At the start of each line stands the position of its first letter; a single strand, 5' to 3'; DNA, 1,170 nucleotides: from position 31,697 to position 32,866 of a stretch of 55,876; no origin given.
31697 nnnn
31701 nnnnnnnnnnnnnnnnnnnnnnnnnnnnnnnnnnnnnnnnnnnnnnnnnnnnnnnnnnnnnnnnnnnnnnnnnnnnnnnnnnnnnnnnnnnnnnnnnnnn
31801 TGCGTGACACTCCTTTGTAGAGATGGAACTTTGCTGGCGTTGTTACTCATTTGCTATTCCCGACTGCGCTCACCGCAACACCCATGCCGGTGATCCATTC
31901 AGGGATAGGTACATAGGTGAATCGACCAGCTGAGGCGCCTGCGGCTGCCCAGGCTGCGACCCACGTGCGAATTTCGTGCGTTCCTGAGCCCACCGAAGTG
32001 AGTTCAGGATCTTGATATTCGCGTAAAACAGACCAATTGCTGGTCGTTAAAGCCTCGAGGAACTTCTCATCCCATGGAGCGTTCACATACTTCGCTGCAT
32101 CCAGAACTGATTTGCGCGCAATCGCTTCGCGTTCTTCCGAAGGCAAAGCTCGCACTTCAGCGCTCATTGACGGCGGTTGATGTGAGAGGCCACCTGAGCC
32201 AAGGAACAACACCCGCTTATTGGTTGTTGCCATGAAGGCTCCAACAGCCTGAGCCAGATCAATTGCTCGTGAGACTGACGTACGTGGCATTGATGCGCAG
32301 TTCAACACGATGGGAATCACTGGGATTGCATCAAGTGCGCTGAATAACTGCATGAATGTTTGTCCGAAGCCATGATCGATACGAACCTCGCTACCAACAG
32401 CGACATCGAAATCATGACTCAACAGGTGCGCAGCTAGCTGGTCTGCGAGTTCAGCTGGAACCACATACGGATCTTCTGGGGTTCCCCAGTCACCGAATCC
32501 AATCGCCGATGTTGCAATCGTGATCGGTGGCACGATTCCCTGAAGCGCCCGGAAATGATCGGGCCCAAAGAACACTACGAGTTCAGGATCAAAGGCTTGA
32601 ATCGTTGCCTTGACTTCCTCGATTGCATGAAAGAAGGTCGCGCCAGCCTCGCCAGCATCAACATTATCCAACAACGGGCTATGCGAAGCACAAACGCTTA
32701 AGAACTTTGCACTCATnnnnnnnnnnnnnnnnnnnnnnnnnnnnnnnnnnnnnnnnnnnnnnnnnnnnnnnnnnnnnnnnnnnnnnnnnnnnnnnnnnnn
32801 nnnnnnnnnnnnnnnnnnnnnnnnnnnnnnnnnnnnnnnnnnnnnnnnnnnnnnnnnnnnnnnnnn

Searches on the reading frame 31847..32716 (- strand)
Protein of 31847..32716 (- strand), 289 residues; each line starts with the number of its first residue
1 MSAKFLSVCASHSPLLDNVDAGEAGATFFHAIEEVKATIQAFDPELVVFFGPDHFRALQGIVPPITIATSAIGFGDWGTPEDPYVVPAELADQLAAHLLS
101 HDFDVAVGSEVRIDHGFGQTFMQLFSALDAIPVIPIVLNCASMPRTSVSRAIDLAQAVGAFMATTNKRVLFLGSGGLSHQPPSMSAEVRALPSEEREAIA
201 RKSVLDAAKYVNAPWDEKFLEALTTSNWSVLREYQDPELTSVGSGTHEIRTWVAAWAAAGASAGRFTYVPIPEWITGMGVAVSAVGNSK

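Call 3: search_protein_families(library=pfam, proteins=[window:31847-32716:-])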
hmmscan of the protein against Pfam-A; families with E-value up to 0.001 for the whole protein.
window:31847-32716:- (289 aa): 1 family
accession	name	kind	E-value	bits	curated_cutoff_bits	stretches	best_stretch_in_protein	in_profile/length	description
PF02900.23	LigB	-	6.1e-33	114.5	26.3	1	8-277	3-267/269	Catalytic LigB subunit of aromatic ring-opening dioxygenase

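Call 5: search_protein_families(library=ncbifam, proteins=[window:31847-32716:-], max_evalue=0.01)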
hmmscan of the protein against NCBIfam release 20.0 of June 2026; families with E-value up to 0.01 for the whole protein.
window:31847-32716:- (289 aa): 11 families
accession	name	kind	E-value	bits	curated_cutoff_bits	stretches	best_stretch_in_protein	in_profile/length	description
NF009909.0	PRK13370.1-3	subfamily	3.1e-79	266.4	286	1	6-284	4-283/286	3-carboxyethylcatechol 2,3-dioxygenase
NF009910.0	PRK13370.1-4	equivalog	7.5e-62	209.3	291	1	8-282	6-308/312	3-carboxyethylcatechol 2,3-dioxygenase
NF009908.0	PRK13370.1-2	equivalog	3.7e-60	204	467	1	8-281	6-307/314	3-carboxyethylcatechol 2,3-dioxygenase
NF009907.0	PRK13370.1-1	equivalog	4.8e-53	180.2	549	1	8-281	6-308/314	3-carboxyethylcatechol 2,3-dioxygenase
NF009901.0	PRK13364.1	subfamily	1.4e-21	76.9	290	1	25-180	30-193/279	class III extradiol dioxygenase family protein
NF009903.0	PRK13366.1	subfamily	2.2e-13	50.1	317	1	7-180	7-194/284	class III extradiol dioxygenase subunit beta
NF009913.0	PRK13373.1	equivalog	2e-11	43.7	462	2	28-184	31-197/344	putative dioxygenase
NF009902.0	PRK13365.1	subfamily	2e-11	43.5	299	1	83-180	93-194/298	class III extradiol dioxygenase family protein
NF009912.0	PRK13372.1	equivalog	8e-11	41.5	837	1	29-180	181-341/443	protocatechuate 4,5-dioxygenase subunit alpha/beta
NF009904.0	PRK13367.1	equivalog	1.5e-05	24.2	412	1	87-180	97-194/426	gallate dioxygenase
TIGR04336.1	AmmeMemoSam_B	hypoth_equivalog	0.0046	16.3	26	1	27-190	53-190/270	AmmeMemoRadiSam system protein B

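Call 70: search_solved_structures(query=window:31847-32716:-, max_evalue=1e-10)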
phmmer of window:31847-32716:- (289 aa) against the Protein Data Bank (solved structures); distinct sequences matched with E-value up to 1e-10: 1.
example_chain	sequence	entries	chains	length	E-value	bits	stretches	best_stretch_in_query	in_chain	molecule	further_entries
8k04_A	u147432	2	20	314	1.5e-49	171.9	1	9-280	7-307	2,3-dihydroxyphenylpropionate/2,3-dihydroxicinnamic acid 1,2-dioxygenase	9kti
